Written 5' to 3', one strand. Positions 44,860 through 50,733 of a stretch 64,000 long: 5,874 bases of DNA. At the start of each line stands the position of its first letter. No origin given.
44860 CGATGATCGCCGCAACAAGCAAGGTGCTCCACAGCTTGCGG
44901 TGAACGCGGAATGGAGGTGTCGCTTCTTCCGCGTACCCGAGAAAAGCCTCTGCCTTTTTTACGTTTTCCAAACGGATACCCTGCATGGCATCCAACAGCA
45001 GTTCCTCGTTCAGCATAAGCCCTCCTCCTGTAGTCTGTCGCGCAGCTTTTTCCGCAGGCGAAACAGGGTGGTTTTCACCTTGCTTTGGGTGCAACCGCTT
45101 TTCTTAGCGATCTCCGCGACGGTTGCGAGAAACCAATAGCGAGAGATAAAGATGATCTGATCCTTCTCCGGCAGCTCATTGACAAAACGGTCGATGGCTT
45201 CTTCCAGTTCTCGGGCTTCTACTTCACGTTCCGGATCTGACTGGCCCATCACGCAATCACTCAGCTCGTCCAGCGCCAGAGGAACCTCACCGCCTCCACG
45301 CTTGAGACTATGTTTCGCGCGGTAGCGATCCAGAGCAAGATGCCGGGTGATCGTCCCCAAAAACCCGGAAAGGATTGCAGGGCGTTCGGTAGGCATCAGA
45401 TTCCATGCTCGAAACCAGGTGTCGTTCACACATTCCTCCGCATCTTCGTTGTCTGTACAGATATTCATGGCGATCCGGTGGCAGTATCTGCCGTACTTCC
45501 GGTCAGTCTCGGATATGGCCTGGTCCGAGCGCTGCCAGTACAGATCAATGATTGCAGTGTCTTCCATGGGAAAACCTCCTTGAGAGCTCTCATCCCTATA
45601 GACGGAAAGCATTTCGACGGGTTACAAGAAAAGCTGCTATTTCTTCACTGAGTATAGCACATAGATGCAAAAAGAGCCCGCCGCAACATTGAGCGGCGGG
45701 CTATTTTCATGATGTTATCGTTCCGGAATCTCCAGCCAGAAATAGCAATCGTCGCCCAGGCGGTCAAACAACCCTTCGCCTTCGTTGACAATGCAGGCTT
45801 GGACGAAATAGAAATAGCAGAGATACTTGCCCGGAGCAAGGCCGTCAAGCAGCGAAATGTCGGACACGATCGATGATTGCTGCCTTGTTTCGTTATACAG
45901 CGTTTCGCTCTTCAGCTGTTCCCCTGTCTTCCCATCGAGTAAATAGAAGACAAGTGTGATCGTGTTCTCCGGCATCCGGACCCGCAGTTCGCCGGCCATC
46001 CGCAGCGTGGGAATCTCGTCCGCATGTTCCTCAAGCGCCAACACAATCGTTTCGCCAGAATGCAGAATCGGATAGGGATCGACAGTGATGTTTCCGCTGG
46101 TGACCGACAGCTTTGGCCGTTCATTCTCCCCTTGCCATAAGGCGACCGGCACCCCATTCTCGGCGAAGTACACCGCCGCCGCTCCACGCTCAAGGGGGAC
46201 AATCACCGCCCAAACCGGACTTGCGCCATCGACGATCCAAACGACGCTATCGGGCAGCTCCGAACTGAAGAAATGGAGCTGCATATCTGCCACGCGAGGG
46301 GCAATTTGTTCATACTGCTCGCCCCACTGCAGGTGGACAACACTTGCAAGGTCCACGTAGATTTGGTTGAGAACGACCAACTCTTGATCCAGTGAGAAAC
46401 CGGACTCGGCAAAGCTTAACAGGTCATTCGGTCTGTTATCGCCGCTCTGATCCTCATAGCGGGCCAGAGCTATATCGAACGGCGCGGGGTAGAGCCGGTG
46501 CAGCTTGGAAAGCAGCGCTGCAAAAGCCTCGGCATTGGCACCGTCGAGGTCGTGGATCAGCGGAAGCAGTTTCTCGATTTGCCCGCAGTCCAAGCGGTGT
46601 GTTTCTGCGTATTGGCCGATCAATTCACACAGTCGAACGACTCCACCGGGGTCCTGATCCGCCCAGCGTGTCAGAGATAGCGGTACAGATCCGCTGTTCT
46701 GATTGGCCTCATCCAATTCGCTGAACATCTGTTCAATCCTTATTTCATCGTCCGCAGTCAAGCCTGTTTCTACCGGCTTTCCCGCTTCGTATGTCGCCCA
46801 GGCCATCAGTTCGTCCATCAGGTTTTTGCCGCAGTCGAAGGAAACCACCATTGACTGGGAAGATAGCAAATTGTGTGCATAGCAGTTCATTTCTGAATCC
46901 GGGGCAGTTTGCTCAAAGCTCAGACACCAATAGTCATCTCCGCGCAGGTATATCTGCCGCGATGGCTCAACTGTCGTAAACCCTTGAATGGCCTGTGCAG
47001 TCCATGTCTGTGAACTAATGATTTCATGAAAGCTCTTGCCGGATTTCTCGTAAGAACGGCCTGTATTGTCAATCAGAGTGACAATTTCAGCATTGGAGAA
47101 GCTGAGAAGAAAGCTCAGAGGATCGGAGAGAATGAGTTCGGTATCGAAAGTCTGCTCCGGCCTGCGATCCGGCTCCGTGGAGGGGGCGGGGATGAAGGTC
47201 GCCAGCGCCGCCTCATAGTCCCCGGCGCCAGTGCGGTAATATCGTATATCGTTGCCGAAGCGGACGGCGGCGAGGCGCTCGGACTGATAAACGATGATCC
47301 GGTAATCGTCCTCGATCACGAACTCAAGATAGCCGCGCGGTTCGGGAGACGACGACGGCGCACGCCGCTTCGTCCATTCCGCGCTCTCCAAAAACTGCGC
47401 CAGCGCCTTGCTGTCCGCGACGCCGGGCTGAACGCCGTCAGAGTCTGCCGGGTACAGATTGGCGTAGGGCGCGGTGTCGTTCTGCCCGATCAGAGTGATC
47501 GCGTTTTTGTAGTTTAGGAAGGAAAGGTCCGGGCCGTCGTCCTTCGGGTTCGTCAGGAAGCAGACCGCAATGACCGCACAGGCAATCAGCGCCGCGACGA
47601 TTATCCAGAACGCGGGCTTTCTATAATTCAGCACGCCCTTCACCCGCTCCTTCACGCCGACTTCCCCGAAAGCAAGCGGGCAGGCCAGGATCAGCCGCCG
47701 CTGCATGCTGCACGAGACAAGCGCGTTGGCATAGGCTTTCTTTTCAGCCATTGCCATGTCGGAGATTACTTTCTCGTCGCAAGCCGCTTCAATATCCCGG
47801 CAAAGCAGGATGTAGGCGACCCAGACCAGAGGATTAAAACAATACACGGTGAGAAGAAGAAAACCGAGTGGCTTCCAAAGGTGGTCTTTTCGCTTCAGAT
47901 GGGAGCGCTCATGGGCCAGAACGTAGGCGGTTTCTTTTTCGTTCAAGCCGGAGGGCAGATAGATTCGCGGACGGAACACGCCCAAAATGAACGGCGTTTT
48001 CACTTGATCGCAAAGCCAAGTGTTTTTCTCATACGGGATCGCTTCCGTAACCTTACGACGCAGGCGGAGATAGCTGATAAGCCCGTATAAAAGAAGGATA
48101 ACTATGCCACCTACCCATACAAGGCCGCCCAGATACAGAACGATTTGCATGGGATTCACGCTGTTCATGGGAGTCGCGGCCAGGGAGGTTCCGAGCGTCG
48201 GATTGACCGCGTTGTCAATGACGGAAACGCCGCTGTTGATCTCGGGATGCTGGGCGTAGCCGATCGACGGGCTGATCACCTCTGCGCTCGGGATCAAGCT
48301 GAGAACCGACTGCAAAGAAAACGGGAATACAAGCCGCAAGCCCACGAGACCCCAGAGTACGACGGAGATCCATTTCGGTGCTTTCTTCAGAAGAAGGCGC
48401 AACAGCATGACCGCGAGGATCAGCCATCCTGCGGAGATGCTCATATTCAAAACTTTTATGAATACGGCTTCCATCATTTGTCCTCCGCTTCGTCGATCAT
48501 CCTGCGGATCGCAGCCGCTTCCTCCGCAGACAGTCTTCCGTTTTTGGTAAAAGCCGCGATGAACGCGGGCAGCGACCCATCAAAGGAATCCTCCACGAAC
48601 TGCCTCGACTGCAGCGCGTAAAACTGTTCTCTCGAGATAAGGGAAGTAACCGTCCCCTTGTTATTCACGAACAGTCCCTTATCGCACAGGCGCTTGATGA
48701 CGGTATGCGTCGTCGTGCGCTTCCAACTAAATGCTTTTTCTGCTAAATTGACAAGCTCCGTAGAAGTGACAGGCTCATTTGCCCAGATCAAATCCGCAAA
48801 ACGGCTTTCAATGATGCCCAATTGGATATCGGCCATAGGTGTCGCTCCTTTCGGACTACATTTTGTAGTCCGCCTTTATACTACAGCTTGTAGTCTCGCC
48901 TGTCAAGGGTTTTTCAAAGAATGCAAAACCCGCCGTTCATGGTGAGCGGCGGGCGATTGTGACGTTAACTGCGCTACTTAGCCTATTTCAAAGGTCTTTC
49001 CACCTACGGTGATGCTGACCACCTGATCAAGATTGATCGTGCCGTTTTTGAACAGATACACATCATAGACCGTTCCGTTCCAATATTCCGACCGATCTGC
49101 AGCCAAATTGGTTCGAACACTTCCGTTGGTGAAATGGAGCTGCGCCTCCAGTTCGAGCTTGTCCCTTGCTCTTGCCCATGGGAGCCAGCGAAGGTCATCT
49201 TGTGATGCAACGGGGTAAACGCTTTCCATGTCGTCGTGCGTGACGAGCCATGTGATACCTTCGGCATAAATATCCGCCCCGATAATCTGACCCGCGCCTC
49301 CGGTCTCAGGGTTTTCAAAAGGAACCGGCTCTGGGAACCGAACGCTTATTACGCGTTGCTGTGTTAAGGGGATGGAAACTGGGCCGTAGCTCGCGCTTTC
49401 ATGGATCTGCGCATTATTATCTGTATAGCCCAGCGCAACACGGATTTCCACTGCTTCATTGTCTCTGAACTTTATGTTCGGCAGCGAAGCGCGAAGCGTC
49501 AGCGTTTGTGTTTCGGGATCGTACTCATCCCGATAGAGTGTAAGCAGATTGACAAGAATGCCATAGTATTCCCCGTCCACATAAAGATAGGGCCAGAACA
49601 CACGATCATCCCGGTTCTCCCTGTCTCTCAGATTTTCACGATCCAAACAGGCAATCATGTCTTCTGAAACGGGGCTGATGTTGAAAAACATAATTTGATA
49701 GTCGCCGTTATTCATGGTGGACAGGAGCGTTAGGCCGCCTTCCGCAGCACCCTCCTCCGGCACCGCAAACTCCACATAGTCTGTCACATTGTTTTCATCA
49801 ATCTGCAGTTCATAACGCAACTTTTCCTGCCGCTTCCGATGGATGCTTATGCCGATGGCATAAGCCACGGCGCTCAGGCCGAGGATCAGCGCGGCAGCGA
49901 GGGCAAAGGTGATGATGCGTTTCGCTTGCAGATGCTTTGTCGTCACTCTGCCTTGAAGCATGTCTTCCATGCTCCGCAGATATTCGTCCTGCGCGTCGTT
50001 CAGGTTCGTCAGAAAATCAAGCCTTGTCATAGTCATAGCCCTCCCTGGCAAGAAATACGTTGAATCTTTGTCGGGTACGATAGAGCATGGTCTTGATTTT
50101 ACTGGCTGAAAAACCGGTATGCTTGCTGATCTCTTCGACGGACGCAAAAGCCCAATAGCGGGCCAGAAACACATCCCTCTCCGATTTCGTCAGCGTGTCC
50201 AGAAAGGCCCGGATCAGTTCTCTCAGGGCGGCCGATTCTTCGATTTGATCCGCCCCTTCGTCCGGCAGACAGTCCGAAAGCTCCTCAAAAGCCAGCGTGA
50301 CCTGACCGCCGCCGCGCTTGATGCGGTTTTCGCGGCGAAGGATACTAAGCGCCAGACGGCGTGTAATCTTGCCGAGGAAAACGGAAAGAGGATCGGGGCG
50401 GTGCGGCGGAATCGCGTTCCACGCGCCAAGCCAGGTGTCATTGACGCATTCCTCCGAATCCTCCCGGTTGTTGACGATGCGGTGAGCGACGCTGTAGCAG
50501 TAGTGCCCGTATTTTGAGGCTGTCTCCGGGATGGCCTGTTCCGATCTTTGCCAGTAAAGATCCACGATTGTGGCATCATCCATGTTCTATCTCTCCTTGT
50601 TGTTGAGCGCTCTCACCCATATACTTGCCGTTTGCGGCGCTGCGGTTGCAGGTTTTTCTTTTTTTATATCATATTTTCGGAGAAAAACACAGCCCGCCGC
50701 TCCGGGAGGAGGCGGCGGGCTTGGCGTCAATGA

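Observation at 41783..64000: Island-borne array of five sigma factor / membrane-partner pairs interleaved with orphan giant SBP-like lipoproteins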

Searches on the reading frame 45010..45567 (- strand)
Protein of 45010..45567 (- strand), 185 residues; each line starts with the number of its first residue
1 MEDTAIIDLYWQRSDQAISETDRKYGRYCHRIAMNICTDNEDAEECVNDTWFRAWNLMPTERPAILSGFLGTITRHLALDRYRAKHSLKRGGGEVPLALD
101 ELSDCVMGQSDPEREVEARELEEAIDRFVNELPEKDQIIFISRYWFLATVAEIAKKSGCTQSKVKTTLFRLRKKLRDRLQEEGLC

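Call 4: search_protein_families(library=pfam, max_evalue=0.01, proteins=[window:45010-45567:-])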
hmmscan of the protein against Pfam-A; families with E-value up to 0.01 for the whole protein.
window:45010-45567:- (185 aa): 4 families
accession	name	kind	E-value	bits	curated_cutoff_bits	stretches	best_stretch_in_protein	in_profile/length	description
PF08281.18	Sigma70_r4_2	-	4.1e-11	42.8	25.7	1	123-175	2-54/54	Sigma-70, region 4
PF04542.20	Sigma70_r2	-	2.1e-10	40.7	24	1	23-85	3-68/71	Sigma-70 region 2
PF07638.17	Sigma70_ECF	-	5.5e-09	36.6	21.1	1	68-180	77-184/185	ECF sigma factor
PF04545.22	Sigma70_r4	-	5.3e-05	23.1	24.1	1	130-176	3-49/50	Sigma-70, region 4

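Call 6: search_protein_families(library=ncbifam, max_evalue=0.01, proteins=[window:45010-45567:-])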
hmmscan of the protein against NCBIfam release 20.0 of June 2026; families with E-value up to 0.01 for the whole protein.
window:45010-45567:- (185 aa): 81 families (the best 25 are shown)
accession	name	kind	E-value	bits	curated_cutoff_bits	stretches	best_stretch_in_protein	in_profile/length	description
TIGR02937.1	sigma70-ECF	superfamily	2.7e-21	75.9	42.9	1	23-179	8-165/165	sigma-70 family RNA polymerase sigma factor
NF008888.0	PRK11922.1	equivalog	1.2e-20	74.1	204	1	2-181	16-198/231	RNA polymerase sigma factor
NF058625.1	sigma_PG0214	equivalog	1.8e-20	73.3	130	1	30-181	18-163/170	GFO_1088 family ECF-type sigma factor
TIGR02985.1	Sig70_bacteroi1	subfamily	2e-19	70.4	126.4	1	23-179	8-162/162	RNA polymerase sigma-70 factor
NF009172.0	PRK12519.1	subfamily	1.3e-12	47.7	222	1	11-180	24-190/194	RNA polymerase sigma factor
NF007223.0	PRK09641.1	equivalog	2.8e-12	46.9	209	1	17-181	19-186/187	RNA polymerase sigma factor SigW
NF009168.0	PRK12515.1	subfamily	1.4e-11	44.3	236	1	29-184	35-184/189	RNA polymerase sigma factor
TIGR02983.1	SigE-fam_strep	subfamily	3.5e-11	43.3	141.55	1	23-181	13-160/162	SigE family RNA polymerase sigma factor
TIGR02950.1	SigM_subfam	subfamily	9.8e-11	41.7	147.95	1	18-179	2-158/159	RNA polymerase sigma factor, SigM family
NF006550.0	PRK09047.1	equivalog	1.5e-10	40.9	173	1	103-183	111-191/194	RNA polymerase sigma factor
NF007227.0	PRK09645.1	subfamily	2.1e-10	40.8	202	1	22-184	19-175/177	sigma-70 family RNA polymerase sigma factor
NF009166.1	PRK12513.1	equivalog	2.2e-10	40.6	206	1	17-183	23-190/193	RNA polymerase sigma factor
NF004113.0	PRK05602.1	equivalog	2.4e-10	40.4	208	1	12-182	41-204/211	RNA polymerase sigma factor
TIGR02989.1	Sig-70_gvs1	subfamily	1.3e-09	38.2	124.55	1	29-177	14-156/158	RNA polymerase sigma-70 factor, Rhodopirellula/Verrucomicrobium family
NF007220.0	PRK09639.1-5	equivalog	1.4e-09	38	260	1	32-182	19-167/181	RNA polymerase sigma factor SigX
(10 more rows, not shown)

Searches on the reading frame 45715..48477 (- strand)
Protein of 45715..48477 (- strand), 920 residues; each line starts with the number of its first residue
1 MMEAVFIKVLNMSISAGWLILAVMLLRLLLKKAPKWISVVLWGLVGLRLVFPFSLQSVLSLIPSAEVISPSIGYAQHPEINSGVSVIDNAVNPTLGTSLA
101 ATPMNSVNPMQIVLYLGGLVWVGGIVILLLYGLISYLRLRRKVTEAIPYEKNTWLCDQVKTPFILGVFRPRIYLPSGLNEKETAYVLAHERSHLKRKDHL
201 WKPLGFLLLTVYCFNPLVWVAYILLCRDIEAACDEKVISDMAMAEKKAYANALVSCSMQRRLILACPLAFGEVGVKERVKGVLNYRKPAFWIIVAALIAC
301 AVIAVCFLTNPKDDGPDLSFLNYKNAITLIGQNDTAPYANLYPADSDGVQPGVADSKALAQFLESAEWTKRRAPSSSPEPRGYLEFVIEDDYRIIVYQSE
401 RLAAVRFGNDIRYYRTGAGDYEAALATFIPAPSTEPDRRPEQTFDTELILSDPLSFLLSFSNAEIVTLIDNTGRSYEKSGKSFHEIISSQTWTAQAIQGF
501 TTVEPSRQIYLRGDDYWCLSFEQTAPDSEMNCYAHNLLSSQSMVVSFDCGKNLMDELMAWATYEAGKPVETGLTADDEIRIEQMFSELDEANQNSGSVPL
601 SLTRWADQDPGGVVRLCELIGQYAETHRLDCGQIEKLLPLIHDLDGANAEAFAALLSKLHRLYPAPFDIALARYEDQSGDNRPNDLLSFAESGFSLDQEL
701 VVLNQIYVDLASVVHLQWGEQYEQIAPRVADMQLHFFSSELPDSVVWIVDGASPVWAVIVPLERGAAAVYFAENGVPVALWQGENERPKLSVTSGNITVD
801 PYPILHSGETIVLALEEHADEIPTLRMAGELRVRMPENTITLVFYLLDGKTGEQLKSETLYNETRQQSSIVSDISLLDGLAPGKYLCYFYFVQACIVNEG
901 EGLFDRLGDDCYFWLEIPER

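Call 5: search_protein_families(library=pfam, max_evalue=0.01, proteins=[window:45715-48477:-])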
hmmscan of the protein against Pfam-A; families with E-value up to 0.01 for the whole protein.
window:45715-48477:- (920 aa): 1 family
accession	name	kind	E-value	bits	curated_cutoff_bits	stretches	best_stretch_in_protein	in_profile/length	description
PF05569.17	Peptidase_M56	-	3e-52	178.1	31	1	8-280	2-294/296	BlaR1 peptidase M56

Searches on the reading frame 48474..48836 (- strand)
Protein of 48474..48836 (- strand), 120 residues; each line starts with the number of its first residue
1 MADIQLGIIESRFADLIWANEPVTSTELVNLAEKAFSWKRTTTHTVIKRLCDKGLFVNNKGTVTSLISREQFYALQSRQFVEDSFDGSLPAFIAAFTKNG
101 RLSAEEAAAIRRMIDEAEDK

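Call 5: search_protein_families(library=pfam, max_evalue=0.01, proteins=[window:48474-48836:-])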
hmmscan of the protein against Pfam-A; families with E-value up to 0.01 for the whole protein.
window:48474-48836:- (120 aa): 2 families
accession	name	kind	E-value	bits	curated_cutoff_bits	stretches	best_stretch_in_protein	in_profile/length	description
PF03965.22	Penicillinase_R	-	3.8e-21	76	22.6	1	7-116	2-115/115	Penicillinase repressor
PF22194.2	F-93_WHD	-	0.0039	17.7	28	1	17-58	6-46/62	F-93, winged-helix domain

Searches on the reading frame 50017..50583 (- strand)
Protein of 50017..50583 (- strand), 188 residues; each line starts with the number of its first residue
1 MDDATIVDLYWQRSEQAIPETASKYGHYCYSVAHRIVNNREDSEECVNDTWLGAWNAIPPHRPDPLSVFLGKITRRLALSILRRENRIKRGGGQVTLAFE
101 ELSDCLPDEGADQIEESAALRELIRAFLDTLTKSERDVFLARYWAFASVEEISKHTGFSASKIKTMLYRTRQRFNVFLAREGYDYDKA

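Call 4: search_protein_families(library=pfam, max_evalue=0.01, proteins=[window:50017-50583:-])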
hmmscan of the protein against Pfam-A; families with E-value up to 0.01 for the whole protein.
window:50017-50583:- (188 aa): 4 families
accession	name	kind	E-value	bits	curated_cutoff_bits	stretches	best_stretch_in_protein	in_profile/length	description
PF04542.20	Sigma70_r2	-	5.8e-11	42.5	24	1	25-87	5-70/71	Sigma-70 region 2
PF08281.18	Sigma70_r4_2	-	2.9e-08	33.7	25.7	1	122-173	2-53/54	Sigma-70, region 4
PF07638.17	Sigma70_ECF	-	1.3e-06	28.9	21.1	1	70-174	79-179/185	ECF sigma factor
PF04545.22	Sigma70_r4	-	0.00018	21.4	24.1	1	128-171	2-45/50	Sigma-70, region 4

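Call 6: search_protein_families(library=ncbifam, max_evalue=0.01, proteins=[window:50017-50583:-])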
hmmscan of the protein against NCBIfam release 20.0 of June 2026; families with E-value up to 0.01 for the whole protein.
window:50017-50583:- (188 aa): 52 families (the best 25 are shown)
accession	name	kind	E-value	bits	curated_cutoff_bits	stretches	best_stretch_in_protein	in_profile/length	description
TIGR02937.1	sigma70-ECF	superfamily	2.1e-18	66.5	42.9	1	23-174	8-161/165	sigma-70 family RNA polymerase sigma factor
NF008888.0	PRK11922.1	equivalog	8.3e-15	55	204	1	2-175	16-193/231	RNA polymerase sigma factor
TIGR02985.1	Sig70_bacteroi1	subfamily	3.6e-14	53.3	126.4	1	24-173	9-157/162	RNA polymerase sigma-70 factor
NF058625.1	sigma_PG0214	equivalog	7.2e-12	45.3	130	1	29-174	17-157/170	GFO_1088 family ECF-type sigma factor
TIGR02989.1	Sig-70_gvs1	subfamily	2.3e-11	43.9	124.55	1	33-174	18-154/158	RNA polymerase sigma-70 factor, Rhodopirellula/Verrucomicrobium family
NF009168.0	PRK12515.1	subfamily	3.1e-11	43.1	236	1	29-184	35-185/189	RNA polymerase sigma factor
TIGR02983.1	SigE-fam_strep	subfamily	3.2e-11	43.4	141.55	1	18-174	8-154/162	SigE family RNA polymerase sigma factor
TIGR02950.1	SigM_subfam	subfamily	2.3e-09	37.3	147.95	1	19-175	3-155/159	RNA polymerase sigma factor, SigM family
TIGR02957.1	SigX4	subfamily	7.9e-09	35.1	323.25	1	28-176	9-154/281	RNA polymerase sigma-70 factor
TIGR02954.1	Sig70_famx3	hypoth_equivalog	5.8e-08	32.7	188.5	1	3-178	3-167/170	RNA polymerase sigma-70 factor, TIGR02954 family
NF007229.0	PRK09647.1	equivalog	8.3e-08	31.8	265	1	22-181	50-205/220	RNA polymerase sigma factor SigE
NF007223.0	PRK09641.1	equivalog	1.5e-07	31.4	209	1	14-173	16-179/187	RNA polymerase sigma factor SigW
NF053879.1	RNAPolSigSigVBac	equivalog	2.3e-07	30.6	190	1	24-178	12-155/160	RNA polymerase sigma factor SigV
NF009172.0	PRK12519.1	subfamily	3.1e-07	30.1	222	1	6-167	19-178/194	RNA polymerase sigma factor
NF009170.0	PRK12517.1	subfamily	5.2e-07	29.3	197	1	27-180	34-178/188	RNA polymerase sigma factor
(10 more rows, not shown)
